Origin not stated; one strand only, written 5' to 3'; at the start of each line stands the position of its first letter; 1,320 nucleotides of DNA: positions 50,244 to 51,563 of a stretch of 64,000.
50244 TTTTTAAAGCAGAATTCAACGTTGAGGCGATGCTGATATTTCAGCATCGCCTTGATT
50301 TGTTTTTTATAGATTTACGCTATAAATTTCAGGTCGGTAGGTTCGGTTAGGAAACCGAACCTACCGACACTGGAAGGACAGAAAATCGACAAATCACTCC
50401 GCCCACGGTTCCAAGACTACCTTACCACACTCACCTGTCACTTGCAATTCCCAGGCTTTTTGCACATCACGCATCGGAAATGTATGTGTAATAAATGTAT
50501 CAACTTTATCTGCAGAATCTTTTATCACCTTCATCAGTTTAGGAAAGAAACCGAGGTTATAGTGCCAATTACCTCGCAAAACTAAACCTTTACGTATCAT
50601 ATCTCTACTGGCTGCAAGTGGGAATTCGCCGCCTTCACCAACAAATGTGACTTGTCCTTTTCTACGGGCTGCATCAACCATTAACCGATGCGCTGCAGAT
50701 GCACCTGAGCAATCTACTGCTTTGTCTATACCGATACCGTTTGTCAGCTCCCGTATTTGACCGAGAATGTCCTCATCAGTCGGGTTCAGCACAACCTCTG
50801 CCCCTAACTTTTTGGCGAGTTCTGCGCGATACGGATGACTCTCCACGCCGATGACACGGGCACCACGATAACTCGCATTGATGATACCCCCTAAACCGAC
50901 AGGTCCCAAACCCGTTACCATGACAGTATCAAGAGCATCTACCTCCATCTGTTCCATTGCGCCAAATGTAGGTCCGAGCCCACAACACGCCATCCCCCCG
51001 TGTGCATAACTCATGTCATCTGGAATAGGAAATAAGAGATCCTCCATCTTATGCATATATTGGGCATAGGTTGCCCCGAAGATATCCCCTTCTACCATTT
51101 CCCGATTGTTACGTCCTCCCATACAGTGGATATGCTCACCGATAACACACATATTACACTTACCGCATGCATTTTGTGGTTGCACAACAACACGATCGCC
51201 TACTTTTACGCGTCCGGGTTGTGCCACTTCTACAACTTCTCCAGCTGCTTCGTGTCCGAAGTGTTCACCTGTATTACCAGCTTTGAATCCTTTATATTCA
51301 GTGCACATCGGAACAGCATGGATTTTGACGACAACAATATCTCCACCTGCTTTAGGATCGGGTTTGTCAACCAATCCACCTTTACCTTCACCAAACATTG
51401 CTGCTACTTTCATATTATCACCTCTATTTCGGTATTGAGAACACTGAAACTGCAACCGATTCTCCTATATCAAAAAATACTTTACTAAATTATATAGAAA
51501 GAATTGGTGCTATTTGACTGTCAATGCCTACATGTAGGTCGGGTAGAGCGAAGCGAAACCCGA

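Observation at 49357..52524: Family of REP/REPIN-like palindromic elements with a GTAGG head scattered through intergenic regions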

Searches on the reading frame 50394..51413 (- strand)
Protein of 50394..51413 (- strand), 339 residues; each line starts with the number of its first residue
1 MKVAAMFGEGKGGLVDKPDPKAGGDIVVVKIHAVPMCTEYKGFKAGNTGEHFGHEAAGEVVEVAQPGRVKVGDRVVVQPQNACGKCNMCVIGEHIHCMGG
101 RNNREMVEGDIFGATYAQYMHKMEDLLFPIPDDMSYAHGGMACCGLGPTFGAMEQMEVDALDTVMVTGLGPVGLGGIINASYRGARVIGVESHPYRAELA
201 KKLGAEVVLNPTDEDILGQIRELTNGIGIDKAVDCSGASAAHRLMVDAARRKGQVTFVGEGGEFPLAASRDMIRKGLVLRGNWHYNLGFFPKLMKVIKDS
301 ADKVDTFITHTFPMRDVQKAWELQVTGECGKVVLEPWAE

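Call 15: find_encoding_contigs(protein=window:50394-51413:-, flank=10000, max_places=6)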
Protein window:50394-51413:- (339 aa): no gene with exactly this product is on record in the collection.

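Call 49: find_homologous_proteins(query=window:50394-51413:-, max_evalue=1e-80)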
Query window:50394-51413:- (339 aa): 3181 proteins with E <= 1e-80 among 8000 candidates; the best 120 are listed.
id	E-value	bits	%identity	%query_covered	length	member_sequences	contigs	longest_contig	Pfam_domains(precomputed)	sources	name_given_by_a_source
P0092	2.4e-209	713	91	100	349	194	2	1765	PF00107.33,PF13602.13,PF08240.18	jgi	jgi:L-iditol 2-dehydrogenase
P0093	6.4e-203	692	88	99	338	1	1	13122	PF00107.33,PF13602.13,PF08240.18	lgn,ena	-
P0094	1.7e-202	690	88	99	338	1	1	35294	PF00107.33,PF13602.13,PF08240.18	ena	-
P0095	3.4e-202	689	88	99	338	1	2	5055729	PF00107.33,PF13602.13,PF08240.18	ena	-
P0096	4.3e-200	682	87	99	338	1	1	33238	PF00107.33,PF13602.13,PF08240.18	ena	-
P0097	8.9e-200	681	87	99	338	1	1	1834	PF00107.33,PF13602.13,PF08240.18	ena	-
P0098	1.6e-198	677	87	99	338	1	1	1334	PF00107.33,PF13602.13,PF08240.18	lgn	-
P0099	3.2e-196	670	85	99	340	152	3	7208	PF00107.33,PF13602.13,PF08240.18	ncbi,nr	ncbi:zinc-binding dehydrogenase [Candidatus Poribacteria bacterium]|nr:zinc-binding dehydrogenase [C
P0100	3.8e-194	663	83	99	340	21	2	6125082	PF00107.33,PF13602.13,PF08240.18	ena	-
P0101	7.6e-194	662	83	99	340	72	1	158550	PF00107.33,PF13602.13,PF08240.18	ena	-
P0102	2.3e-193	660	84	99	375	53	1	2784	PF00107.33,PF13602.13,PF08240.18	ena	-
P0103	2.0e-192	657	83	100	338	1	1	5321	PF00107.33,PF13602.13,PF08240.18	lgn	-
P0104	4.0e-192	656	82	100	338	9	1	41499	PF00107.33,PF13602.13,PF08240.18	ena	-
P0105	1.9e-191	654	83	99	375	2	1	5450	PF00107.33,PF13602.13,PF08240.18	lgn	-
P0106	8.8e-191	652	83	100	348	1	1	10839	PF00107.33,PF13602.13,PF08240.18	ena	-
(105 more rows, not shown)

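Call 50: find_encoding_contigs(protein=P0095, flank=6000, max_places=2)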
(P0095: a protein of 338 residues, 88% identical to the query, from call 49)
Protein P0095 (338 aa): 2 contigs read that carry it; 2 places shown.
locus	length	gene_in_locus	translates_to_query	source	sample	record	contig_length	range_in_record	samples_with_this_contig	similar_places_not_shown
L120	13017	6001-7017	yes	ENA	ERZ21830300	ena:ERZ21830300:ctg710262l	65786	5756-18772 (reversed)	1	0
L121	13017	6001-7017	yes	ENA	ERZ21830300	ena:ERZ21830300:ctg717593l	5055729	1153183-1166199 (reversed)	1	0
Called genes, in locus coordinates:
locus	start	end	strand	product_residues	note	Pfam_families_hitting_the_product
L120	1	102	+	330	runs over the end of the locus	PF13641:Glyco_tranf_2_3, PF00535:Glycos_transf_2, PF10111:Glyco_tranf_2_2 (weak)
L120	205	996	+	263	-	PF02353:CMAS (weak), PF05401:NodS (weak), PF08003:Methyltransf_9 (weak), PF13489:Methyltransf_23, PF13847:Methyltransf_31, PF08241:Methyltransf_11, PF08242:Methyltransf_12, PF13649:Methyltransf_25, +6 more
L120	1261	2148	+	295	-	-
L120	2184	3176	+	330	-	PF23381:Beta-prop_IFT122_1st (faint), PF23414:Beta-prop_EML_2 (faint), PF24817:WD40_WDHD1_1st (faint), PF25175:Beta-prop_WDR5 (faint), PF26550:Tricorn_2nd, PF08662:eIF2A (weak), PF25174:Beta-prop_THOC3 (weak), PF26549:Tricorn_N (weak), +1 more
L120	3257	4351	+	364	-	PF26550:Tricorn_2nd (faint), PF07676:PD40 (faint)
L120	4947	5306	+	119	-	-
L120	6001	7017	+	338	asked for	PF08240:ADH_N, PF00107:ADH_zinc_N, PF13602:ADH_zinc_N_2 (weak)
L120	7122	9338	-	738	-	PF06452:CBM9_1, PF19313:DUF5916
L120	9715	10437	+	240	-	-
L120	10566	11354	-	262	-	PF13385:Laminin_G_3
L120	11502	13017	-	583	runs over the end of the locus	PF00664:ABC_membrane, PF02463:SMC_N (faint), PF00005:ABC_tran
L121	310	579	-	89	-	PF01710:HTH_Tnp_IS630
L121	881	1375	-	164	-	-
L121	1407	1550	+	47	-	-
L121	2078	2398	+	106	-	PF01710:HTH_Tnp_IS630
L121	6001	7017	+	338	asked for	PF08240:ADH_N, PF00107:ADH_zinc_N, PF13602:ADH_zinc_N_2 (weak)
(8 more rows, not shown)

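Call 51: find_encoding_contigs(protein=P0100, flank=6000, max_places=1)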
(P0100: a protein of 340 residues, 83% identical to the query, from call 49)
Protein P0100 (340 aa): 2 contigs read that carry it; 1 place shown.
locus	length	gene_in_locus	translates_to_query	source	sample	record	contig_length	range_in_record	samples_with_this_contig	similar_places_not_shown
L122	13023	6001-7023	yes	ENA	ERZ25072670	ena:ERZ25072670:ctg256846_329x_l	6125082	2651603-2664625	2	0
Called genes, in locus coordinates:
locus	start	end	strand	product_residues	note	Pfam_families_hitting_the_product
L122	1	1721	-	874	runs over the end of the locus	PF17162:DUF5118 (weak), PF17148:DUF5117, PF16313:DUF4953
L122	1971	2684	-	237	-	PF05685:Uma2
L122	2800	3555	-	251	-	PF05721:PhyH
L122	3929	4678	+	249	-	PF03575:Peptidase_S51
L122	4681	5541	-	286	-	PF13385:Laminin_G_3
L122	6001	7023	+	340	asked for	PF08240:ADH_N, PF00107:ADH_zinc_N, PF13602:ADH_zinc_N_2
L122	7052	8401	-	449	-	PF08666:SAF (faint), PF21135:DRL_cat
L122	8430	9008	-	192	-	PF13302:Acetyltransf_3, PF00583:Acetyltransf_1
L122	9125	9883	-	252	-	PF13385:Laminin_G_3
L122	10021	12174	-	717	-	PF06452:CBM9_1, PF19313:DUF5916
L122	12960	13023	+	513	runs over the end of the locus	-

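Call 52: find_encoding_contigs(protein=P0094, flank=6000, max_places=1)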
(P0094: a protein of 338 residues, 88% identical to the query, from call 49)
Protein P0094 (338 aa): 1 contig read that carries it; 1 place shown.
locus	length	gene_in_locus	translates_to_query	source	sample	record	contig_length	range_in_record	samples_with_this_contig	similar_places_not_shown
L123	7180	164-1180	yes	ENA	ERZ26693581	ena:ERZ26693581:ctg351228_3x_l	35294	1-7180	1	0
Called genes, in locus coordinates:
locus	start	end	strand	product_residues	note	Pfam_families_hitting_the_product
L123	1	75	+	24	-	?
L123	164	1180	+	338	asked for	PF08240:ADH_N, PF00107:ADH_zinc_N, PF13602:ADH_zinc_N_2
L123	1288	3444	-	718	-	PF06452:CBM9_1, PF19313:DUF5916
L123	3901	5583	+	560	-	PF13365:Trypsin_2, PF00515:TPR_1 (faint), PF07719:TPR_2 (faint), PF13181:TPR_8 (faint), PF13414:TPR_11 (faint), PF13424:TPR_12 (faint), PF13428:TPR_14 (faint)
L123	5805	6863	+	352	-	PF00596:Aldolase_II (weak)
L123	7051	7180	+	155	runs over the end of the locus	-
